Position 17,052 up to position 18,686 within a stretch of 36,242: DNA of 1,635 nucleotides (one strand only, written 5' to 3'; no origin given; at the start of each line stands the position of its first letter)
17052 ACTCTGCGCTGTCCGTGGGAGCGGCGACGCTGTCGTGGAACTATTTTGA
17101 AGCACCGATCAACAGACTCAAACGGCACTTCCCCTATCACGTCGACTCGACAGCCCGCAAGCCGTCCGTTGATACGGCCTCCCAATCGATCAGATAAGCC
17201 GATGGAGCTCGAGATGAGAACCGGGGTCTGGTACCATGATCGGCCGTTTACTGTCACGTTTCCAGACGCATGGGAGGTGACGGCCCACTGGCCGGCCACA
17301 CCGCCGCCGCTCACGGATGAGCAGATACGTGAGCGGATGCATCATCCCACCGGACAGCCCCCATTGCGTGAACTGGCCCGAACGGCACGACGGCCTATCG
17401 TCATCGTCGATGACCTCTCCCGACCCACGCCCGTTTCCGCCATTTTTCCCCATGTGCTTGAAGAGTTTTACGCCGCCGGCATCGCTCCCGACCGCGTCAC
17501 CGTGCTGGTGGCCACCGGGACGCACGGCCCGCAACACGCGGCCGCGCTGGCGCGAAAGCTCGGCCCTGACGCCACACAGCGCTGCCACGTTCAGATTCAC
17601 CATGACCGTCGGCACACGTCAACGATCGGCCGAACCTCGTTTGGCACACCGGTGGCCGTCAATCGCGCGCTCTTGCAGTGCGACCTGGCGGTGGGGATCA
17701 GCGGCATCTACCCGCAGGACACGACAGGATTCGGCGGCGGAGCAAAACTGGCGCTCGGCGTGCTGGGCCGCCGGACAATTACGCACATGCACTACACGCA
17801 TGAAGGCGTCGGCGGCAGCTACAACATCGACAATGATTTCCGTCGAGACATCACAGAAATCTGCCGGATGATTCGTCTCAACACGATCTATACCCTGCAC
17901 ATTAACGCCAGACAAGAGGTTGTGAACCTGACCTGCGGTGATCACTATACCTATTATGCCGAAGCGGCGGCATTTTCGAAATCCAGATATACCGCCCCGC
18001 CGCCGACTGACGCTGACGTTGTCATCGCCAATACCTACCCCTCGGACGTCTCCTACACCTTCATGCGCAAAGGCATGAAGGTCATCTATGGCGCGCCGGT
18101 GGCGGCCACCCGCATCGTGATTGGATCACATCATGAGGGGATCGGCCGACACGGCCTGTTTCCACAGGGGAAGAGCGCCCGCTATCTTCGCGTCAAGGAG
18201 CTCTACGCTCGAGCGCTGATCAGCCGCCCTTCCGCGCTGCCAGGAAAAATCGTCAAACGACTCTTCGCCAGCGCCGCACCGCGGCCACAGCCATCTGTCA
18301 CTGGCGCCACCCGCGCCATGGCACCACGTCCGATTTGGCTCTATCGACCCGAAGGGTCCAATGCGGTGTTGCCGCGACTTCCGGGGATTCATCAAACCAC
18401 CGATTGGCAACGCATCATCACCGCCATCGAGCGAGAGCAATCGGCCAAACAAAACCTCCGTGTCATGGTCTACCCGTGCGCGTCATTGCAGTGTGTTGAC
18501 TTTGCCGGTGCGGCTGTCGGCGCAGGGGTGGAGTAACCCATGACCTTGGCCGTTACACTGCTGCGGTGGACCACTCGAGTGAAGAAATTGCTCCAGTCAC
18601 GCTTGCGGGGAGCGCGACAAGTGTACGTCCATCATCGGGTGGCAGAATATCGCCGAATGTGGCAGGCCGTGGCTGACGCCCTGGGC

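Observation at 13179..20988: Sulfolactate-synthesis cassette (ComA/ComB) coupled to a LarA-like enzyme, three ATP-grasp ligases and an acyltransferase inside a Wzx/Wzy EPS operon: candidate undescribed sulfonate/peptide decoration module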

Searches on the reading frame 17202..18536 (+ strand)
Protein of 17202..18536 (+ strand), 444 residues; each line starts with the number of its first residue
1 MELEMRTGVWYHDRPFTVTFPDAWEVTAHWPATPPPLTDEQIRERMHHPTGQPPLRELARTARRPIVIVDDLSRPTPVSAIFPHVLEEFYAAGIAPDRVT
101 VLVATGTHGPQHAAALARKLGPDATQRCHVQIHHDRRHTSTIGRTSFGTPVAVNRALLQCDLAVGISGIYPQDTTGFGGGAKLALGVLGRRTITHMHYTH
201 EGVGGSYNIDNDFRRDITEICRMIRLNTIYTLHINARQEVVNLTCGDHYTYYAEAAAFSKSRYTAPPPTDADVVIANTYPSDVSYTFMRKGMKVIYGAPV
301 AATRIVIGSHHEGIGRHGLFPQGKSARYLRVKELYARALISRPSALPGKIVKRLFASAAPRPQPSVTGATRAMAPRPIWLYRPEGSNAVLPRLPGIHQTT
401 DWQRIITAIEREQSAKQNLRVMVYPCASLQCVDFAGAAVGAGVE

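Call 20: search_solved_structures(query=window:17202-18536:+, max_evalue=0.001, show_alignments=2)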
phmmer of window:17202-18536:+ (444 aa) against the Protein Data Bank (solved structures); distinct sequences matched with E-value up to 0.001: 9.
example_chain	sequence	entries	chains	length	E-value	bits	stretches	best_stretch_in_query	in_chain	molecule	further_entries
6d6z_A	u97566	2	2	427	1.2e-27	100.5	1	35-316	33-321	Malate racemase Mar2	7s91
9eia_A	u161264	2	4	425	2.9e-26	95.9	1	32-315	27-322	A broad-substrate spectrum lactate racemase A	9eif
9eid_A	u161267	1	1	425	3.2e-26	95.8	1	32-315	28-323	A broad-substrate spectrum lactate racemase A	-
5huq_A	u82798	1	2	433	2.8e-19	72.9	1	39-321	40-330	Lactate racemization operon protein LarA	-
6c1w_A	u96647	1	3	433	2.8e-19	72.9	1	39-321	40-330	Lactate racemase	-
8ezf_B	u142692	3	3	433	6.1e-19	71.8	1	39-321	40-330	Lactate racemase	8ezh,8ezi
2yjg_A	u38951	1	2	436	7.9e-16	61.5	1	40-321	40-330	LACTATE RACEMASE APOPROTEIN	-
9q3j_A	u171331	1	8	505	5e-10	42.4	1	41-197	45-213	DUF2088 domain-containing protein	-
9q2u_A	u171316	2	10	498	5.4e-10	42.3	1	16-197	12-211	Lactate racemase A | LarA-like nickel-pincer nucleotide cofactor-utilizing enzyme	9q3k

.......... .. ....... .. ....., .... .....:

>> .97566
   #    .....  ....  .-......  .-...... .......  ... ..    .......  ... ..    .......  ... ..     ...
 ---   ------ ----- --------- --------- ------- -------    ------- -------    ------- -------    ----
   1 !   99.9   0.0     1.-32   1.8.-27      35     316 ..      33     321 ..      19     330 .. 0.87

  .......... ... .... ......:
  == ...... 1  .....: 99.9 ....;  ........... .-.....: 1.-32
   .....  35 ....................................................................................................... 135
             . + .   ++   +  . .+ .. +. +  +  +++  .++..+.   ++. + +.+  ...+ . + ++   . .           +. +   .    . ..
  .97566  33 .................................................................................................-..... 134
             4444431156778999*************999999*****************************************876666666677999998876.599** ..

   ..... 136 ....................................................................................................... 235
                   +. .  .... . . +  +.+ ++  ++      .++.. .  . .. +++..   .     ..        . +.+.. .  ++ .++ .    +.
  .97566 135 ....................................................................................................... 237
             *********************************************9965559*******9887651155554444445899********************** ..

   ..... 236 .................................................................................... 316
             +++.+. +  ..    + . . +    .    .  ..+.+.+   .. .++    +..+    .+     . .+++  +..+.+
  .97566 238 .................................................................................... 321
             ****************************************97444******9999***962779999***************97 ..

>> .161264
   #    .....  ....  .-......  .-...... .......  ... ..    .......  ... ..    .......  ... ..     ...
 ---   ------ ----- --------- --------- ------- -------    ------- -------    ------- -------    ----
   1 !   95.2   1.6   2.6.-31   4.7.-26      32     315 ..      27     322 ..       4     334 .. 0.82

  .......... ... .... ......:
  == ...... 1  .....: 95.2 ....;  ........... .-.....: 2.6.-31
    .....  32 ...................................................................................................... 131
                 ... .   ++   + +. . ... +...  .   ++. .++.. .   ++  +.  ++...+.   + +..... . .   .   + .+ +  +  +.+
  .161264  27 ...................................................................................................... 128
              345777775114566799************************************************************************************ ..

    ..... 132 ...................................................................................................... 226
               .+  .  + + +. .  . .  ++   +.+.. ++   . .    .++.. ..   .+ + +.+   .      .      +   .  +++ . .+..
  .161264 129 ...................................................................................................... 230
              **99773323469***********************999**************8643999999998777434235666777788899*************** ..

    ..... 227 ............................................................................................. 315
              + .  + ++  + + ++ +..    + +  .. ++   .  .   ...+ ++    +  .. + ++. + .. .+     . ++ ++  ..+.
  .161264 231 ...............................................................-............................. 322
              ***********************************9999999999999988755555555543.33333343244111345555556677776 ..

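Call 36: search_solved_structures(query=A3, max_evalue=0.001, show_alignments=5)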
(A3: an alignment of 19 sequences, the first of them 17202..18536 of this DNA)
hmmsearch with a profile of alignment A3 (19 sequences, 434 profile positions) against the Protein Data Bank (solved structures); distinct sequences matched with E-value up to 0.001: 10.
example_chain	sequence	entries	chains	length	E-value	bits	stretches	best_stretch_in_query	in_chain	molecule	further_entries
6d6z_A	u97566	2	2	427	1.9e-51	178.6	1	39-321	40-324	Malate racemase Mar2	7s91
9eid_A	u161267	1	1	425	8.1e-44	153.4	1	10-322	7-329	A broad-substrate spectrum lactate racemase A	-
9eia_A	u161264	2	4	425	8.7e-44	153.3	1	10-322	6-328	A broad-substrate spectrum lactate racemase A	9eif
2yjg_A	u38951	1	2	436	1.2e-38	136.4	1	35-333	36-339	LACTATE RACEMASE APOPROTEIN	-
5huq_A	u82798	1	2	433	1.6e-38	136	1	36-352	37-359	Lactate racemization operon protein LarA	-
6c1w_A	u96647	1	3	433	1.6e-38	136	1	36-352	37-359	Lactate racemase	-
8ezf_B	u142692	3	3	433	8e-38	133.7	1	36-352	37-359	Lactate racemase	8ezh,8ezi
9q2u_A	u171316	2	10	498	6.6e-18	68.1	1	14-222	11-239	Lactate racemase A | LarA-like nickel-pincer nucleotide cofactor-utilizing enzyme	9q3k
9q3j_A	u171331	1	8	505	1.8e-17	66.7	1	32-221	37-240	DUF2088 domain-containing protein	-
4nar_A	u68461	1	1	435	8.7e-06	28.1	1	37-198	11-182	Putative uronate isomerase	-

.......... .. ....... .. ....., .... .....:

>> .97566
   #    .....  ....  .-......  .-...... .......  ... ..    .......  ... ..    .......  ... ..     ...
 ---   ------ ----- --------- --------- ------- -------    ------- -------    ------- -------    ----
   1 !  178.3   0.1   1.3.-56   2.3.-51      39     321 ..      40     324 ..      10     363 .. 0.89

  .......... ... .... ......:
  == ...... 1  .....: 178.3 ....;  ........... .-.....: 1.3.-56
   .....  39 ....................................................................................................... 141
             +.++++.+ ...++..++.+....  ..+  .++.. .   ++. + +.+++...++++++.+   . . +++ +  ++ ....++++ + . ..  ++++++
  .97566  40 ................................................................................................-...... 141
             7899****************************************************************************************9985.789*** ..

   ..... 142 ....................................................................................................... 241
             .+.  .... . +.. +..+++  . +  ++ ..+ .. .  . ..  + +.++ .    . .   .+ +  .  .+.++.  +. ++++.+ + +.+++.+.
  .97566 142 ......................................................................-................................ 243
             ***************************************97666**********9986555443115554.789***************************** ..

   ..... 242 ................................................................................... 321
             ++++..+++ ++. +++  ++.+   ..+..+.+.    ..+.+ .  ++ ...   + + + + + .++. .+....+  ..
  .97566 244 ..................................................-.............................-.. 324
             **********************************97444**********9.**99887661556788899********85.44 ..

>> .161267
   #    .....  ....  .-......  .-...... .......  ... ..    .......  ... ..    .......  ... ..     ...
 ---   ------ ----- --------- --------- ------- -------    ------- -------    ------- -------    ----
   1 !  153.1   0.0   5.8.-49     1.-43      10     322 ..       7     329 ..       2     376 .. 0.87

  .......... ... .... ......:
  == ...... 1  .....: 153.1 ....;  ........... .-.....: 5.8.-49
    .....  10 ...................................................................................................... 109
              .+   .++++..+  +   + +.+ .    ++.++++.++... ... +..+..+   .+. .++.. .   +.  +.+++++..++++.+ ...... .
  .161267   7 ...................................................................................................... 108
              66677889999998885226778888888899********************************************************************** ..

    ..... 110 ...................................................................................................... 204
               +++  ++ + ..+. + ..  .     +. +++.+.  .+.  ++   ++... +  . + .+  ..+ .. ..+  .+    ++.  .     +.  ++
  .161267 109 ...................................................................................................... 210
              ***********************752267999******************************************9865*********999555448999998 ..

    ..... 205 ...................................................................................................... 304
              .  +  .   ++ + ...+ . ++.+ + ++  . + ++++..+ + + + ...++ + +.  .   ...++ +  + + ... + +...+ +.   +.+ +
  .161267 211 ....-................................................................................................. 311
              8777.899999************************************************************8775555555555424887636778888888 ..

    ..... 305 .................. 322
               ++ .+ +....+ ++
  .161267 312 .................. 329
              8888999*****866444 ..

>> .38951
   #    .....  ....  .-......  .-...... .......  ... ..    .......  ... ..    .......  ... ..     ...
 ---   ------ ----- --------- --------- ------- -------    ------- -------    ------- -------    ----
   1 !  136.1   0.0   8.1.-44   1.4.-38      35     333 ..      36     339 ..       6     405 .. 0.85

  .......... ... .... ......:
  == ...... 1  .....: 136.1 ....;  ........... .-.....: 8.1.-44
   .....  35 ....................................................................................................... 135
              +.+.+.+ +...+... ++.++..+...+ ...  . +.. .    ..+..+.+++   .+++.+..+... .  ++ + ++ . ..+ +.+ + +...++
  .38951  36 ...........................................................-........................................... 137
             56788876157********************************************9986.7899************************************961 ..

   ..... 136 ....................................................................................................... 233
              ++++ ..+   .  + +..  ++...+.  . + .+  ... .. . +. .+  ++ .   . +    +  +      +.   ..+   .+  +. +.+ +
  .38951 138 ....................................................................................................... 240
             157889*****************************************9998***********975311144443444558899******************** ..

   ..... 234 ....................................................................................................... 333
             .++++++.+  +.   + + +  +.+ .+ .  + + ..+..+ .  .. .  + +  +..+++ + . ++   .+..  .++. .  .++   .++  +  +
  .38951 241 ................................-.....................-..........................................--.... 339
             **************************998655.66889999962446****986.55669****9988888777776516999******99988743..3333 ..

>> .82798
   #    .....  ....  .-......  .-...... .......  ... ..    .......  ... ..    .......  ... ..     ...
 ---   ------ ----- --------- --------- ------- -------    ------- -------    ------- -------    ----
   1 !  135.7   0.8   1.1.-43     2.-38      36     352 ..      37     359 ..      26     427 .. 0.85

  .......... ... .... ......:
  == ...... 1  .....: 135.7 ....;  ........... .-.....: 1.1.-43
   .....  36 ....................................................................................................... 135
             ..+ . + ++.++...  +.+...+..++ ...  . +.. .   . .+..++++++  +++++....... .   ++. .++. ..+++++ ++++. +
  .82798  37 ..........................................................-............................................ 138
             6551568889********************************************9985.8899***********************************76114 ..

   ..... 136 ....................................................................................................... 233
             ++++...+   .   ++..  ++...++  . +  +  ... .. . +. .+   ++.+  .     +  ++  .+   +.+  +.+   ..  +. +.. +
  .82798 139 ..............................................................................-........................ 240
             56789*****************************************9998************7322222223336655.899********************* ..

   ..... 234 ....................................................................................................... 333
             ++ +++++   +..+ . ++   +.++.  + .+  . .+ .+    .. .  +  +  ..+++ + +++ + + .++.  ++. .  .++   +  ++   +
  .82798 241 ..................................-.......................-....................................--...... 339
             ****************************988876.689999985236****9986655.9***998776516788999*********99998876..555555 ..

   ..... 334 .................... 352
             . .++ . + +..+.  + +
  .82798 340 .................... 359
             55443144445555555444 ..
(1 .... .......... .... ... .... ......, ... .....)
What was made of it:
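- Tried and rejected: It scores 68 bits there against 178 bits to Mar2 (call 36).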

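Call 44: find_related_loci(query=A3, collection=metagenome_contigs, flank=10000)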
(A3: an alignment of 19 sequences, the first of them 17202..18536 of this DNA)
Query A3 (444 aa) in metagenome_contigs; peptide patterns used: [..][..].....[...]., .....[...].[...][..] (x = any residue, [..] = any of these).
600 stretches matched a pattern (row limit reached: there are more); 347 encode a relative of the query (tblastn E <= 1e-3); the best 80 are kept; 80 distinct loci.
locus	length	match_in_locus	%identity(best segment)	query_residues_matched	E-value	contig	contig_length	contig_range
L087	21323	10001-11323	57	2-442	1e-167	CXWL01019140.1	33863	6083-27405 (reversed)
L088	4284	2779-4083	57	2-437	8e-171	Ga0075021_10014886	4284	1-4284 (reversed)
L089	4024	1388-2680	56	2-433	4e-170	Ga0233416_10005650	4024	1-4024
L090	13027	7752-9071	55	3-442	6e-164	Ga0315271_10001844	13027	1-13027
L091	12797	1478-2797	55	3-442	7e-164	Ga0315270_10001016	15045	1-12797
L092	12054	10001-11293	56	2-433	7e-163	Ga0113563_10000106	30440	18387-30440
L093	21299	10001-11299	52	2-433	9e-159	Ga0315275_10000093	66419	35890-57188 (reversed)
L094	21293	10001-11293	55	2-433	4e-158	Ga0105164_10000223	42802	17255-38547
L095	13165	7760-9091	52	2-444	7e-155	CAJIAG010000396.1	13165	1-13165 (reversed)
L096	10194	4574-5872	52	2-432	4e-154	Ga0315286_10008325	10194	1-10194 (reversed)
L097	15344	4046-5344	51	2-433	1e-152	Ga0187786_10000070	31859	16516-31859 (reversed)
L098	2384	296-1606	52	1-433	5e-160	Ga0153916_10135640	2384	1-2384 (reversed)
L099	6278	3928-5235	51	5-433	1e-144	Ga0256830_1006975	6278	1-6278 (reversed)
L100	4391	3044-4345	48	3-433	7e-146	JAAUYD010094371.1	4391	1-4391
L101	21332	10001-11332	45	2-437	1e-125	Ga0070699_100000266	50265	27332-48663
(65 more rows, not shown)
